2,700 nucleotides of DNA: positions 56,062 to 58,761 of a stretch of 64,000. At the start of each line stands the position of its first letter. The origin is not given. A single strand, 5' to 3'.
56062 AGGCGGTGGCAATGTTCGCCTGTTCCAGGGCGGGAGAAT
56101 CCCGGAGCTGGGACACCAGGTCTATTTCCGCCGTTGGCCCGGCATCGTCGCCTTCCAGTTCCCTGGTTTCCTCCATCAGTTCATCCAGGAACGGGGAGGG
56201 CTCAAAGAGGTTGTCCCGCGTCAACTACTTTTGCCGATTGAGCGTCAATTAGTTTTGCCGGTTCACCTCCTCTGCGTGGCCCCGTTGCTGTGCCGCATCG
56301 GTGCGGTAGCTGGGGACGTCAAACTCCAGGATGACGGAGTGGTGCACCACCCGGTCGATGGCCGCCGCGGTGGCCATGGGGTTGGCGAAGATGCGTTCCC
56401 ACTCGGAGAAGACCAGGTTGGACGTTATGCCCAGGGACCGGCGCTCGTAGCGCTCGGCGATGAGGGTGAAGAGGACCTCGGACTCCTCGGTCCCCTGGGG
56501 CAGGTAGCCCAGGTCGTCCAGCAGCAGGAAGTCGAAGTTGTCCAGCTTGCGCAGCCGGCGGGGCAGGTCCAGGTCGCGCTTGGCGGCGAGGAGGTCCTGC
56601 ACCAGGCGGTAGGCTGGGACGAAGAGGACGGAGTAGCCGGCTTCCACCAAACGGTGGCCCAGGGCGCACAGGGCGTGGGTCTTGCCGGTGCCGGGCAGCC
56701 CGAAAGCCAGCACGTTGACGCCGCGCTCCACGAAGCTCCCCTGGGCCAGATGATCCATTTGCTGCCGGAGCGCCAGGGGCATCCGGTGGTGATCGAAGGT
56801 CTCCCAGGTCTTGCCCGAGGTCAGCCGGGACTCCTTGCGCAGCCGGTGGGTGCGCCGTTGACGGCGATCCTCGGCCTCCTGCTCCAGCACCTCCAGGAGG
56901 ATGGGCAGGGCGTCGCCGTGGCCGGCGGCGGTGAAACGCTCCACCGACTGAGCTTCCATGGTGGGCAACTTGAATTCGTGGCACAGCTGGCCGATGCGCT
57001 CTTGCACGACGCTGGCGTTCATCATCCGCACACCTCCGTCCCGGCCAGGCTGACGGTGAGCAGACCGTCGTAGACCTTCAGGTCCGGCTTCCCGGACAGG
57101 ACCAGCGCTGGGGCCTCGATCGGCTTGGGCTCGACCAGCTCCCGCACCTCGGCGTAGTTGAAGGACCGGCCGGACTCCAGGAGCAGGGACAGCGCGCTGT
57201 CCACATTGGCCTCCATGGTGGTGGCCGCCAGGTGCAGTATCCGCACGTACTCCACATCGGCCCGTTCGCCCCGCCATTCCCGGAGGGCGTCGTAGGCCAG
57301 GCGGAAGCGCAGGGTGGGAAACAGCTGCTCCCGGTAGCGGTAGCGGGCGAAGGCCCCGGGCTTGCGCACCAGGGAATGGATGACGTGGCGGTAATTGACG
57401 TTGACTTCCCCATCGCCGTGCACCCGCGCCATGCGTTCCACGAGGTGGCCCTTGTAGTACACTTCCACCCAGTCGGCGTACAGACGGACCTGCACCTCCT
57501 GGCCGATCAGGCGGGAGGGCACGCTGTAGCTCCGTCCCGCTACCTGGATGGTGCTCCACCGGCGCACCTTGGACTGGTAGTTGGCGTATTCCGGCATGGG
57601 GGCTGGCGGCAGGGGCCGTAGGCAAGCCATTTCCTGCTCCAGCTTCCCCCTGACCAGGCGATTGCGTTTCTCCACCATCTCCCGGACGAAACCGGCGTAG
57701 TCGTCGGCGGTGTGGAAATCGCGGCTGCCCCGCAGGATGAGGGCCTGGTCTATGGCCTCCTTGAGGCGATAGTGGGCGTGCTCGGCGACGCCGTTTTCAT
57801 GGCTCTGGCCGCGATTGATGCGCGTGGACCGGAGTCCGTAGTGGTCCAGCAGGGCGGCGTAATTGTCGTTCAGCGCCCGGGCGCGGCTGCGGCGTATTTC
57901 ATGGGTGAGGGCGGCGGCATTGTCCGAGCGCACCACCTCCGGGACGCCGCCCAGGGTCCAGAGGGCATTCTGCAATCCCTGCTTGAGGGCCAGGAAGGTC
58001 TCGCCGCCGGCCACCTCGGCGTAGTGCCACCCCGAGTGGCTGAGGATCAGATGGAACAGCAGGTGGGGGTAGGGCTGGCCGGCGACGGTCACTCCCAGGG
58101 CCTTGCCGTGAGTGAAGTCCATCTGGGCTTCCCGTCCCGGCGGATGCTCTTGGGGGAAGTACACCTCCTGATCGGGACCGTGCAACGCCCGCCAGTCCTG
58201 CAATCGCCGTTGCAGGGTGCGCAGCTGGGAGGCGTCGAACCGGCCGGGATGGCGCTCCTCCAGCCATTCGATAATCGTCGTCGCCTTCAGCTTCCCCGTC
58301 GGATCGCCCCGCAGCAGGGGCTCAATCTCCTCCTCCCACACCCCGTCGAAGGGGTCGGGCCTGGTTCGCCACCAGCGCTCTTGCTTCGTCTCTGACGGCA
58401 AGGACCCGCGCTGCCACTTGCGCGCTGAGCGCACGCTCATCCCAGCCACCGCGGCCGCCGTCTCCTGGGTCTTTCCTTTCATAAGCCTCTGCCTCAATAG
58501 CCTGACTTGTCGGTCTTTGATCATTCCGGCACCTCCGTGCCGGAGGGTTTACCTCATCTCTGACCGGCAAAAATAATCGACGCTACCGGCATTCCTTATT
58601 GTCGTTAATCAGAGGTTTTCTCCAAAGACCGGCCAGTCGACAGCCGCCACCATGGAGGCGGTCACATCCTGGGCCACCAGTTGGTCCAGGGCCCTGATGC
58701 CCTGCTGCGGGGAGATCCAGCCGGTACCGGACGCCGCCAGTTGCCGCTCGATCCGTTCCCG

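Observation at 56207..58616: An IS21-family element cleanly bisects the PKS megasynthase, and in-silico excision restores the frame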

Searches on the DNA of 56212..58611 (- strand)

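Call 53: search_dna_similar(query=window:56212-58611:-, collection=plasmids, mode=distant, max_rows=10)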
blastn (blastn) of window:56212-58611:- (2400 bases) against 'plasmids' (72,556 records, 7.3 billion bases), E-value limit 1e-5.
Records with a match: 53; places in all: 73; records where one place covers at least 80% of the query: 0.
Best place of each record, by identity: 60-80% 53.
By first word of the organism name: Mycetohabitans 7; Azospirillum 6; Cereibacter 6; Variovorax 4; Sphingobium 4; Pandoraea 4; Aromatoleum 2; Microvirga 2; Acidiphilium 2; Cupriavidus 2; and 13 more.
By predicted mobility (MOB-suite, as given by PLSDB): non-mobilizable 27; conjugative 16; mobilizable 10.
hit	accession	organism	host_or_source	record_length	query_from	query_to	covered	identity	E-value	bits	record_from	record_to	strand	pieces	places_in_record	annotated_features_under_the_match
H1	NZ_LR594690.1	Variovorax sp. WDL1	linuron-contaminated soil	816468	144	2309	35%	65.6%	3e-12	154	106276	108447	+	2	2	istA: IS21 family transposase | istB: IS21-like element helper ATPase IstB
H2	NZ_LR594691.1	Variovorax sp. WDL1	linuron-contaminated soil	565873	144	2309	35%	65.6%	3e-12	154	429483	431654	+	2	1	istA: IS21 family transposase | istB: IS21-like element helper ATPase IstB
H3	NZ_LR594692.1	Variovorax sp. WDL1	linuron-contaminated soil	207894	144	2309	35%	65.6%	3e-12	154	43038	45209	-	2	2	istA: IS21 family transposase | istB: IS21-like element helper ATPase IstB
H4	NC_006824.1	Aromatoleum aromaticum EbN1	-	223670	387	2309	33%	67.4%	8e-13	223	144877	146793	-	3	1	istA: IS21-like element ISAZo16 family transposase | istB: IS21-like element ISAZo16 family helper ATPase IstB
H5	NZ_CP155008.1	Methylobacterium fujisawaense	concrete cylinder weathered outdoors on ...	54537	358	2287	26%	68.5%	7e-26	220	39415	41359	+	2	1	istA: IS21 family transposase | istB: IS21-like element helper ATPase IstB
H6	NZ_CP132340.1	Janthinobacterium sp. J1-1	pure culture,Mixed solution of sediment ...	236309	1219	2287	24%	69.2%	2e-27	213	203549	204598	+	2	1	istB: IS21-like element helper ATPase IstB | istA: IS21 family transposase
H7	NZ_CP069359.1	Microvirga sp. VF16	Vachellia farnesiana,Cell culture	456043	384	2287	24%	67.1%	2e-13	169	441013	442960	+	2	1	none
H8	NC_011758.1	Methylorubrum extorquens CM4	-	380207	390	2308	22%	67.8%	5e-15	166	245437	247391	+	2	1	istA: IS21 family transposase | istB: IS21-like element helper ATPase IstB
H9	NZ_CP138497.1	Variovorax boronicumulans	Legume root,PacBio whole genome assembly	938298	389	2309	22%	67.0%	4e-10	149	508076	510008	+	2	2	istA: IS21 family transposase | istB: IS21-like element helper ATPase IstB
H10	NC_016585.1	Azospirillum lipoferum 4B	-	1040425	390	927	22%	65.3%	3e-18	103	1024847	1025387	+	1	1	none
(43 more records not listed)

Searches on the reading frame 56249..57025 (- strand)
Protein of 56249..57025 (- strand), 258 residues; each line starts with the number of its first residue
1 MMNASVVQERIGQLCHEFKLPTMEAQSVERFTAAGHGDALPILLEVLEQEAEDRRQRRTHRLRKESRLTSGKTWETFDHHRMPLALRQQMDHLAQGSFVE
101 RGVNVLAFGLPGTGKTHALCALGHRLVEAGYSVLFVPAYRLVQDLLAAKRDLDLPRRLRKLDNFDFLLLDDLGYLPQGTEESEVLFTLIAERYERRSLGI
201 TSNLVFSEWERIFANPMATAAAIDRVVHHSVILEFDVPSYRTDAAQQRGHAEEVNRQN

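Call 5: search_protein_families(library=pfam, proteins=[window:56249-57025:-])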
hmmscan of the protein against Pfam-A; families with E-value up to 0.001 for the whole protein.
window:56249-57025:- (258 aa): 2 families
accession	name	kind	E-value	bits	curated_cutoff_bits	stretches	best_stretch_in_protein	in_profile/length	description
PF01695.23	IstB_IS21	-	1.1e-49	169.6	24.1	1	15-243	3-233/238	IstB-like ATP binding protein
PF00308.24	Bac_DnaA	-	7.1e-07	30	23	1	105-194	37-128/162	Bacterial DnaA ATPAse domain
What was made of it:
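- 56249..57025 (-): istB, AAA+ helper ATPase, 258 aa. Its ATG overlaps the istA TGA (ATGA at 57025-57022). PF01695, 169.6 bits (call 5).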

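Call 6: search_protein_families(library=ncbifam, proteins=[window:56249-57025:-])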
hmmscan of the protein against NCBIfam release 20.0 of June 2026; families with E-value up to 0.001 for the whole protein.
window:56249-57025:- (258 aa): 14 families
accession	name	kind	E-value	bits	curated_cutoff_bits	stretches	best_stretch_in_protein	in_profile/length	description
NF038214.1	IS21_help_AAA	equivalog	2.2e-67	227.1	200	1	16-242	2-230/232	IS21-like element helper ATPase IstB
NF006038.0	PRK08181.1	subfamily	1.8e-59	201.2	317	1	5-249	7-254/271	transposase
NF006616.1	PRK09183.1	subfamily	7.6e-47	159.7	300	1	7-250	3-250/253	IS21-like element helper ATPase IstB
NF005098.0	PRK06526.1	subfamily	1.3e-43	149.4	296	1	7-252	12-259/266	transposase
NF005992.0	PRK08116.1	subfamily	1.2e-18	67.2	189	1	48-250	55-261/269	hypothetical protein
NF005304.0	PRK06835.1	equivalog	2.7e-13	49.7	215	1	97-216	178-300/330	ATP-binding protein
TIGR00362.1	DnaA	equivalog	3e-10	39.7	343.9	1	64-195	100-232/437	chromosomal replication initiator protein DnaA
NF009043.0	PRK12377.1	subfamily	3.9e-10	39.7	389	1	104-248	103-245/248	ATP-binding protein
NF005931.1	PRK07952.1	equivalog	4.5e-10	39.5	357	1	106-243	103-240/246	replicative helicase loader DnaC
NF001154.0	PRK00149.3-3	equivalog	2.8e-08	33.2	410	1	106-195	154-247/462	chromosomal replication initiator protein DnaA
TIGR03420.1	DnaA_homol_Hda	equivalog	1.6e-06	27.8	194.8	1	87-195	23-122/226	DnaA regulatory inactivator Hda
NF006505.0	PRK08939.1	equivalog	1.7e-06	27.5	228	1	58-215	113-271/306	primosomal protein DnaI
NF005378.0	PRK06921.1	subfamily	1.3e-05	24.4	207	1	104-193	118-212/266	hypothetical protein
NF009087.0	PRK12422.1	equivalog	6.2e-05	22.3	657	1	105-193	144-233/455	chromosomal replication initiator protein DnaA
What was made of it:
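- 56249..57025 (-): NF038214, 227.1 bits against cut-off 200 (call 6).
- On IS21 family: NF038214 scores 227.1 bits against cut-off 200 (call 6).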

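Call 17: find_encoding_contigs(protein=window:56249-57025:-, flank=5000, max_places=10)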
Protein window:56249-57025:- (258 aa): 1 contig read that carries it; 1 place shown.
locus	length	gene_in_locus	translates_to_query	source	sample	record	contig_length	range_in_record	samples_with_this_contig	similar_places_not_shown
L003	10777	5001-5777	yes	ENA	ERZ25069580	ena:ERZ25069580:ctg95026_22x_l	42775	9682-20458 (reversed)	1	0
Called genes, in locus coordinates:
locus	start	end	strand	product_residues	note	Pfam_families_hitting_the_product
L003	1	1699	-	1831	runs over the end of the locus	-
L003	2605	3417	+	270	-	PF09339:HTH_IclR (faint)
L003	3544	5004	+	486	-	PF27155:Y4rL_C, PF00665:rve (weak), PF22483:Mu-transpos_C_2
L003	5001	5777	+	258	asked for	PF01695:IstB_IS21, PF00308:Bac_DnaA (weak)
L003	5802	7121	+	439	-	PF13814:Replic_Relax (faint)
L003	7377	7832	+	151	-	-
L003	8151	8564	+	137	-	PF22558:REase-ARP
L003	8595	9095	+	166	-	PF20796:PDDEXK_13, PF22558:REase-ARP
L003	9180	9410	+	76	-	PF01402:RHH_1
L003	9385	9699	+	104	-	PF00239:Resolvase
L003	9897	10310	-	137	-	-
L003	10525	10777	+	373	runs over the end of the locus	-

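Call 48: search_solved_structures(query=window:56249-57025:-, show_alignments=1)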
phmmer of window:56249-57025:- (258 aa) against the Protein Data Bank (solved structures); distinct sequences matched with E-value up to 0.001: 9.
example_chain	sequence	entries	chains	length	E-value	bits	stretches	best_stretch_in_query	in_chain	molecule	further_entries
8q3w_A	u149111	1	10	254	1.9e-37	132.1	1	7-243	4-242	Insertion sequence IS5376 putative ATP-binding protein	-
8q4d_E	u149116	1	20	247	5.5e-37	130.5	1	8-242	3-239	Insertion sequence IS5376 putative ATP-binding protein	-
5bq5_A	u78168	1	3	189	3.4e-30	108.3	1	67-242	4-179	Insertion sequence IS5376 putative ATP-binding protein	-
6qel_G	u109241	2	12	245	9e-07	31.6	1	76-215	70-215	DNA replication protein dnaC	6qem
4m4w_J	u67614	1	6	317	2.2e-06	30.3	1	82-196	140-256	Primosomal protein DnaI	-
2hcb_A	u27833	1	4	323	5.6e-05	25.7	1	105-187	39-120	Chromosomal replication initiator protein dnaA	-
1l8q_A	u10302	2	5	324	5.6e-05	25.7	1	105-187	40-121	Chromosomal replication initiator protein dnaA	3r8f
8bv3_A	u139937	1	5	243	5.9e-05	25.7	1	106-189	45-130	Chromosomal replication initiator protein DnaA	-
8btg_A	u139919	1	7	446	0.00026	23.5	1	106-188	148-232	Chromosomal replication initiator protein DnaA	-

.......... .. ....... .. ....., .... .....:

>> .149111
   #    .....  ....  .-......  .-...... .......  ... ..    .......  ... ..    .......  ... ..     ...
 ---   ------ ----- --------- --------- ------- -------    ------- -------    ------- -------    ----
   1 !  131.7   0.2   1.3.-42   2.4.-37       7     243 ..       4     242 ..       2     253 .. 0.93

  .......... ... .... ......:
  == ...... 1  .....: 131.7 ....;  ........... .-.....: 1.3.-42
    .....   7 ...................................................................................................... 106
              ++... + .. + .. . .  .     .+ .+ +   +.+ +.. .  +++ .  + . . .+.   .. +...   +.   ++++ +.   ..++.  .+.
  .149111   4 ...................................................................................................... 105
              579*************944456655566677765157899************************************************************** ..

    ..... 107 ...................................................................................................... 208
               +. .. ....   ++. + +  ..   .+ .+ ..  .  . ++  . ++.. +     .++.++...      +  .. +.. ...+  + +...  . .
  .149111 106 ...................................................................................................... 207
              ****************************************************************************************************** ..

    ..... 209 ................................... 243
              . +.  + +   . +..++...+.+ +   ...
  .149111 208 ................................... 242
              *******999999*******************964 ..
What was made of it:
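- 56249..57025 (-): Matches IS5376 IstB structure 8q3w at E=1.9e-37, with the Walker A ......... and Walker B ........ segments aligned (call 48).
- On IS21 family: The alignment to IS5376 IstB (8q3w) has E=1.9e-37, with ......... and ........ aligned (call 48).
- IstB matches the IS5376 IstB structure at E=1.9e-37 (call 48).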
